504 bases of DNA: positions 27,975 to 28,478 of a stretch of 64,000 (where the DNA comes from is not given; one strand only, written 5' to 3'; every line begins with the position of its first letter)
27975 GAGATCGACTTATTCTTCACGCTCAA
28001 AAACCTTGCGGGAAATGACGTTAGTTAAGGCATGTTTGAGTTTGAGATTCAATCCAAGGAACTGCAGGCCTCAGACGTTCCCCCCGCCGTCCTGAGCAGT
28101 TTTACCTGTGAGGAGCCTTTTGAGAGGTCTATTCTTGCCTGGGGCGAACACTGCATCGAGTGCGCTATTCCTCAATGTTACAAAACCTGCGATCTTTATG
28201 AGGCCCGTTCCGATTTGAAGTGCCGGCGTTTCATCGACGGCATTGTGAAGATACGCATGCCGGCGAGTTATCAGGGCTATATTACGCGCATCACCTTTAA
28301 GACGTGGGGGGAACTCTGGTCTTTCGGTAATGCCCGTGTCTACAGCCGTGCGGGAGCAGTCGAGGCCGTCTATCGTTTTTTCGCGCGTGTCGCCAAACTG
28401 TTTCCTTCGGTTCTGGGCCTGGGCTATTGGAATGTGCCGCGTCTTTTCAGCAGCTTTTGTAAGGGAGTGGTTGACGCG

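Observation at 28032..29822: FkbH-like protein carrying an unassigned Cys-rich N-terminal domain, in a glycan-modification block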

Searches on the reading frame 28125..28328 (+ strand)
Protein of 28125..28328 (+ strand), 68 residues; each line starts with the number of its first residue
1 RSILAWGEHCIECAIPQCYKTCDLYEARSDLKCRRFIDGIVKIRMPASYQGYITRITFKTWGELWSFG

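Call 33: find_related_loci(query=A3, collection=genome_contigs, flank=10000)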
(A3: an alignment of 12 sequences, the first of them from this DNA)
Query A3 (68 aa) in genome_contigs; peptide patterns used: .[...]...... (x = any residue, [..] = any of these).
129 stretches matched a pattern; 126 encode a relative of the query (tblastn E <= 1e-3); the best 80 are kept; 80 distinct loci.
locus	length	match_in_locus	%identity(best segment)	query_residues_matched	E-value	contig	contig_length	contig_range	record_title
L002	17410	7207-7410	62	1-68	1e-30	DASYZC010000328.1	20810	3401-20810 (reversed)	MAG TPA_asm: Candidatus Acidiferrales bacterium isolate SMAG_U6352 k141_727643, whole genome shotgun sequence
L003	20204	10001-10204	59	1-68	2e-29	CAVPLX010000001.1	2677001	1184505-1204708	MAG: uncultured Gemmatimonadales bacterium isolate MFD10113.bin.3.65 genome assembly, contig: contig_13266, whole genome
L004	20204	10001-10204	60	1-68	1e-29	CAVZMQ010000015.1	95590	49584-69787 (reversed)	MAG: Candidatus Acidoferrales bacterium isolate MFD02248.bin.1.139 genome assembly, contig: contig_44289, whole genome s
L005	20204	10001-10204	59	1-68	4e-29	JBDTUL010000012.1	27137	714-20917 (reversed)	MAG: Gammaproteobacteria bacterium isolate cluster3_bin.43 NODE_5526_length_27137_cov_5.658408, whole genome shotgun seq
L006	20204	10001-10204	57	1-68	4e-29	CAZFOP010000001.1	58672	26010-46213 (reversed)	MAG TPA_asm: uncultured Solibacteraceae bacterium isolate binchicken_co3_306 genome assembly, contig: NODE_1463_length_5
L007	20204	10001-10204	60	1-68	3e-29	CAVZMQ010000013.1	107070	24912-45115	MAG: Candidatus Acidoferrales bacterium isolate MFD02248.bin.1.139 genome assembly, contig: contig_30732, whole genome s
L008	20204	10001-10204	57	1-68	5e-29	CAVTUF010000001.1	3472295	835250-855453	MAG: uncultured Gemmatimonadales bacterium isolate MFD04967.bin.2.141 genome assembly, contig: contig_36012, whole genom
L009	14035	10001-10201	60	2-68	5e-29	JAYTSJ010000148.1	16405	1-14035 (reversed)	MAG: Gammaproteobacteria bacterium isolate GFS_4959 GFS_4959_147, whole genome shotgun sequence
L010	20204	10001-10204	59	1-68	2e-29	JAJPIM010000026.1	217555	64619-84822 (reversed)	MAG: Gemmatimonadetes bacterium isolate Centralia_MAG_331 k107_11766826, whole genome shotgun sequence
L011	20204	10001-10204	57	1-68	8e-29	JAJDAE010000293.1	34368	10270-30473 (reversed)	MAG: candidate division KSB1 bacterium isolate OFTM177 OFTM177_292, whole genome shotgun sequence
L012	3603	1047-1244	58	1-66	7e-29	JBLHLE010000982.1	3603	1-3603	MAG: Pirellulaceae bacterium isolate 3300054698_131 Ga0535670_0064541, whole genome shotgun sequence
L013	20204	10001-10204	57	1-68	3e-28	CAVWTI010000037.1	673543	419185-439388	MAG: uncultured Gemmatimonadales bacterium isolate MFD01633.bin.2.3 genome assembly, contig: contig_6929, whole genome s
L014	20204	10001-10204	59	1-68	7e-28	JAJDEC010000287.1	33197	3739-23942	MAG: Phycisphaerae bacterium isolate OFTM236 OFTM236_286, whole genome shotgun sequence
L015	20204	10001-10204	54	1-68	1e-27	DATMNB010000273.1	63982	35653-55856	MAG TPA_asm: Gemmatimonadaceae bacterium isolate SMAG_U12839 k141_1838095, whole genome shotgun sequence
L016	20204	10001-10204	59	1-68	3e-27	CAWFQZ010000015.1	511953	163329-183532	MAG: uncultured Acidobacteriota bacterium isolate MFD00964.bin.1.254 genome assembly, contig: contig_24755, whole genome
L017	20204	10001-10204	53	1-68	1e-26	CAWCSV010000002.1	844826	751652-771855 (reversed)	MAG: Bryobacterales bacterium isolate MFD03399.bin.1.110 genome assembly, contig: contig_12052, whole genome shotgun seq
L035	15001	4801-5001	52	2-68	1e-24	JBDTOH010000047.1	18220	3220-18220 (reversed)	MAG: Gemmatimonadota bacterium isolate cluster3_bin.17 NODE_11221_length_18220_cov_5.624333, whole genome shotgun sequen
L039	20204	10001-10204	53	1-68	2e-24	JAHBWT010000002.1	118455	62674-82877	MAG: Nitrospira sp. isolate ACE_NIT12 NIT12_2, whole genome shotgun sequence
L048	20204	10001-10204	51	1-68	3e-23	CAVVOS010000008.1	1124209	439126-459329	MAG: uncultured Acidobacteriaceae bacterium isolate MFD02138.bin.1.23 genome assembly, contig: contig_2244, whole genome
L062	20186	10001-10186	52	2-64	4e-22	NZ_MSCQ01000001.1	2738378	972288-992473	Photobacterium phosphoreum strain JCM 21184 scaffold00001, whole genome shotgun sequence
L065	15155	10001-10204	51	1-68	4e-22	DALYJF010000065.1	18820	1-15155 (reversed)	MAG TPA_asm: Nitrospira sp. isolate CTOTU46610 NODE_258_length_18820_cov_5.099067, whole genome shotgun sequence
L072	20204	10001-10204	44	1-68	4e-21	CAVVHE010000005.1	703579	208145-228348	MAG: Terriglobia bacterium isolate MFD02979.bin.1.14 genome assembly, contig: contig_23563, whole genome shotgun sequenc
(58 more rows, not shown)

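Call 63: search_protein_families(library=pfam, proteins=[L062:8107-8568:+, L062:8633-9139:+, L062:9204-9860:+, L062:11809-13152:-, L062:13631-14461:-, L062:14616-16979:+, L062:17130-18005:+, L062:17966-19987:+, L062:6611-6964:+, L062:3890-4438:+], max_evalue=0.001)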
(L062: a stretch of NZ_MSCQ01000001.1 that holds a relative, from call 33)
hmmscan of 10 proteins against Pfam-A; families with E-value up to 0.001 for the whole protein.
L062:8107-8568:+ (154 aa): 1 family
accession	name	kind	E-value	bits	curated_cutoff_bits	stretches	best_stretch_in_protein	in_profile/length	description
PF00903.31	Glyoxalase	-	2e-17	64.1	20.6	1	27-147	1-120/121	Glyoxalase/Bleomycin resistance protein/Dioxygenase superfamily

L062:8633-9139:+ (169 aa): 1 family
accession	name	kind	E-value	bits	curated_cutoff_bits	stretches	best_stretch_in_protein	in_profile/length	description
PF13302.13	Acetyltransf_3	-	3.5e-24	86.5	25.4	1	9-149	1-138/138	Acetyltransferase (GNAT) domain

L062:9204-9860:+ (219 aa): 1 family
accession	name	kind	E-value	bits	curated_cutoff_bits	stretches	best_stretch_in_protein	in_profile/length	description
PF01522.26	Polysacc_deac_1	-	6.4e-31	107.3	23.1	1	23-137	3-116/124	Polysaccharide deacetylase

L062:11809-13152:- (447 aa): 4 families
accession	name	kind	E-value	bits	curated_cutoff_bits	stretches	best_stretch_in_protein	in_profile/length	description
PF00270.35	DEAD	-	1.7e-50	171.5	26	1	24-191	1-164/167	DEAD/DEAH box helicase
PF00271.37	Helicase_C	-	1.6e-29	102.8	23.5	1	229-337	2-110/110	Helicase conserved C-terminal domain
PF04851.21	ResIII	-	1.3e-07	32.1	22.5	1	36-186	22-161/164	Type III restriction enzyme, res subunit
PF13245.12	AAA_19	-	0.00012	22.7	25.1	1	27-180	1-119/134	AAA domain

L062:13631-14461:- (276 aa): 1 family
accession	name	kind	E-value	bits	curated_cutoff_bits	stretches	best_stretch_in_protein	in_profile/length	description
PF03618.20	Kinase-PPPase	-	1.2e-75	254.9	23.5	1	9-265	1-255/256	Kinase/pyrophosphorylase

L062:14616-16979:+ (788 aa): 3 families
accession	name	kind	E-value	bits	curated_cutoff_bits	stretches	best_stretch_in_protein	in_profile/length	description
PF01326.24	PPDK_N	-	2.5e-127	425.1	27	1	17-346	2-323/328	Pyruvate phosphate dikinase, AMP/ATP-binding domain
PF02896.24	PEP-utilizers_C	-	2.9e-59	201.1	22.8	1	480-780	19-284/293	PEP-utilising enzyme, PEP-binding domain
PF00391.29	PEP-utilizers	-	1.9e-29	101.5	23.1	1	384-454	2-72/72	PEP-utilising enzyme, mobile domain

L062:17130-18005:+ (292 aa): 1 family
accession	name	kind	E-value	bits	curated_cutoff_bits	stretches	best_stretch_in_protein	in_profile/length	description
PF00581.25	Rhodanese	-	2.3e-30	105.5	22.2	2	36-142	3-99/102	Rhodanese-like domain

L062:17966-19987:+ (674 aa): 3 families
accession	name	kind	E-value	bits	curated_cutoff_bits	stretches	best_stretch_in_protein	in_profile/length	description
PF00072.30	Response_reg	-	5.3e-27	94.6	30.2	1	544-654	1-109/111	Response regulator receiver domain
PF02518.31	HATPase_c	-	2.2e-25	89.7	26.4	1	393-517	2-109/111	Histidine kinase-, DNA gyrase B-, and HSP90-like ATPase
PF00512.31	HisKA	-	4e-19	68.9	26.9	1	281-345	2-66/66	His Kinase A (phospho-acceptor) domain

L062:6611-6964:+ (118 aa): 0 families

L062:3890-4438:+ (183 aa): 0 families

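Call 79: find_homologous_proteins(query=A3, max_evalue=0.001)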
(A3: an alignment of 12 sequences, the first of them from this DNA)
Query A3 (12 sequences) (68 aa, profile of the alignment): 45 proteins with E <= 0.001 among 58 candidates.
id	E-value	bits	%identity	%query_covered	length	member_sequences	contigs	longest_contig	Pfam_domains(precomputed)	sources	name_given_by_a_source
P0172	6.4e-32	127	63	100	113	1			-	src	-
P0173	8.9e-32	127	57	100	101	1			-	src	-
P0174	1.0e-31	127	74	100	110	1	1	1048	-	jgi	jgi:hypothetical protein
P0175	4.3e-31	125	54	100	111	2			-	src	-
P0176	1.3e-30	123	53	100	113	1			-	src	-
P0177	1.9e-30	123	53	100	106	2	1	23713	-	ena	-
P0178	3.2e-30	122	53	100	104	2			-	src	-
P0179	4.3e-30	122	54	100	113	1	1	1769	-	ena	-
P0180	6.9e-30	121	51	100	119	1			-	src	-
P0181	1.1e-29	120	53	97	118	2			-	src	-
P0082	1.6e-29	120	51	100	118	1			-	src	-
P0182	1.6e-29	120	51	100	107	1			-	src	-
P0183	1.9e-29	119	53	100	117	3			-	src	-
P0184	5.0e-29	118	51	100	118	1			-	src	-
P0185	7.9e-29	117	53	100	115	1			-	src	-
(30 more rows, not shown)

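Call 82: search_protein_families(library=pfam, proteins=[L072:9026-9850:+, L017:4364-6250:+, L035:9183-10391:+, L016:3359-4762:+, L039:12539-13885:+, L039:13930-14934:+, L048:12619-14322:+, L013:8019-9623:-, L013:4779-8000:-, L065:7718-8659:+], max_evalue=0.001)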
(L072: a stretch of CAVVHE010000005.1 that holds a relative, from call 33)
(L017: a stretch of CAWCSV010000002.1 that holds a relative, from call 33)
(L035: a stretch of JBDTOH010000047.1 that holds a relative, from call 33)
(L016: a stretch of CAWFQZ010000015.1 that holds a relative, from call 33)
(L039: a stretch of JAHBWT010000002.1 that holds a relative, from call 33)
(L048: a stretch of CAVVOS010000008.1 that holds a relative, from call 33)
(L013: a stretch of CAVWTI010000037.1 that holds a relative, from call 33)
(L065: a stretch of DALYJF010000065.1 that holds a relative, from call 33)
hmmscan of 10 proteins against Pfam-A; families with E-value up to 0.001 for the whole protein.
L072:9026-9850:+ (275 aa): 2 families
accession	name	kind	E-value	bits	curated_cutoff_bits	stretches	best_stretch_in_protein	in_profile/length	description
PF13578.12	Methyltransf_24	-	1.5e-17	64.9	26.3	1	115-239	1-105/105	Methyltransferase domain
PF01596.23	Methyltransf_3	-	1.3e-07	31.5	22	1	93-146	27-80/204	O-methyltransferase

L017:4364-6250:+ (629 aa): 3 families
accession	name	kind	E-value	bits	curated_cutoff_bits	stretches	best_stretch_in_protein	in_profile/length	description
PF00733.27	Asn_synthase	-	5.5e-66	224.1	21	1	242-614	2-354/354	Asparagine synthase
PF13537.11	GATase_7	-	2.8e-40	137.6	25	1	48-168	1-122/123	Glutamine amidotransferase domain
PF13522.11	GATase_6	-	2.9e-40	137.7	27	1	33-162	1-129/130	Glutamine amidotransferase domain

L035:9183-10391:+ (403 aa): 5 families
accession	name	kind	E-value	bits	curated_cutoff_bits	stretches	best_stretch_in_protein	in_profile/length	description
PF13692.12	Glyco_trans_1_4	-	1e-21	78.1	27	1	214-357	3-139/142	Glycosyl transferases group 1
PF00534.26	Glycos_transf_1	-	5.1e-20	72.1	26.4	1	214-358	17-156/172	Glycosyl transferases group 1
PF13579.12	Glyco_trans_4_4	-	7.9e-16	59.2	29.7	1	15-191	5-157/158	Glycosyl transferase 4-like domain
PF13524.12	Glyco_trans_1_2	-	1.5e-08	35.1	25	1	240-380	12-135/144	Glycosyl transferase-like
PF13439.12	Glyco_transf_4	-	2.7e-07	31.2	28.5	1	16-191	7-164/170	Glycosyltransferase Family 4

L016:3359-4762:+ (468 aa): 0 families

L039:12539-13885:+ (449 aa): 1 family
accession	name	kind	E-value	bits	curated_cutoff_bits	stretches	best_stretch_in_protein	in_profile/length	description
PF04932.20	Wzy_C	-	4.6e-12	46.4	31.7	1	236-376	3-148/149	O-Antigen ligase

L039:13930-14934:+ (335 aa): 1 family
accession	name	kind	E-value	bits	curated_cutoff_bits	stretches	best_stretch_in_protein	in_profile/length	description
PF01757.29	Acyl_transf_3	-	5.8e-13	49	31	1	12-313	2-325/326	Acyltransferase domain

L048:12619-14322:+ (568 aa): 0 families

L013:8019-9623:- (534 aa): 1 family
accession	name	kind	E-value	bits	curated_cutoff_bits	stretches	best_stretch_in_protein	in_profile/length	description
PF02321.23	OEP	-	2.5e-47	161.5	22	2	349-531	3-187/187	Outer membrane efflux protein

L013:4779-8000:- (1073 aa): 1 family
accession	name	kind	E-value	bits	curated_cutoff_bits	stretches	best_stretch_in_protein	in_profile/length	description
PF00873.25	ACR_tran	-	2.8e-203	678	28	1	5-1056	3-1019/1021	AcrB/AcrD/AcrF family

L065:7718-8659:+ (314 aa): 1 family
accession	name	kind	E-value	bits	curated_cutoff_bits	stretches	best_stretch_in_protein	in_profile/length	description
PF13480.13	Acetyltransf_6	-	2.1e-06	28.4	22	1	112-234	3-131/143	Acetyltransferase (GNAT) domain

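Call 86: search_solved_structures(query=A3, max_evalue=10, show_alignments=4)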
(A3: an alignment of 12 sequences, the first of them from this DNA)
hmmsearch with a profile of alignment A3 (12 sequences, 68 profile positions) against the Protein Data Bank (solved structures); distinct sequences matched with E-value up to 10: 1.
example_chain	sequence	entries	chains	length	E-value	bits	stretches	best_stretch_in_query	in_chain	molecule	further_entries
1hw4_A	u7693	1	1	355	0.022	18.2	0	21-44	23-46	THYMIDYLATE SYNTHASE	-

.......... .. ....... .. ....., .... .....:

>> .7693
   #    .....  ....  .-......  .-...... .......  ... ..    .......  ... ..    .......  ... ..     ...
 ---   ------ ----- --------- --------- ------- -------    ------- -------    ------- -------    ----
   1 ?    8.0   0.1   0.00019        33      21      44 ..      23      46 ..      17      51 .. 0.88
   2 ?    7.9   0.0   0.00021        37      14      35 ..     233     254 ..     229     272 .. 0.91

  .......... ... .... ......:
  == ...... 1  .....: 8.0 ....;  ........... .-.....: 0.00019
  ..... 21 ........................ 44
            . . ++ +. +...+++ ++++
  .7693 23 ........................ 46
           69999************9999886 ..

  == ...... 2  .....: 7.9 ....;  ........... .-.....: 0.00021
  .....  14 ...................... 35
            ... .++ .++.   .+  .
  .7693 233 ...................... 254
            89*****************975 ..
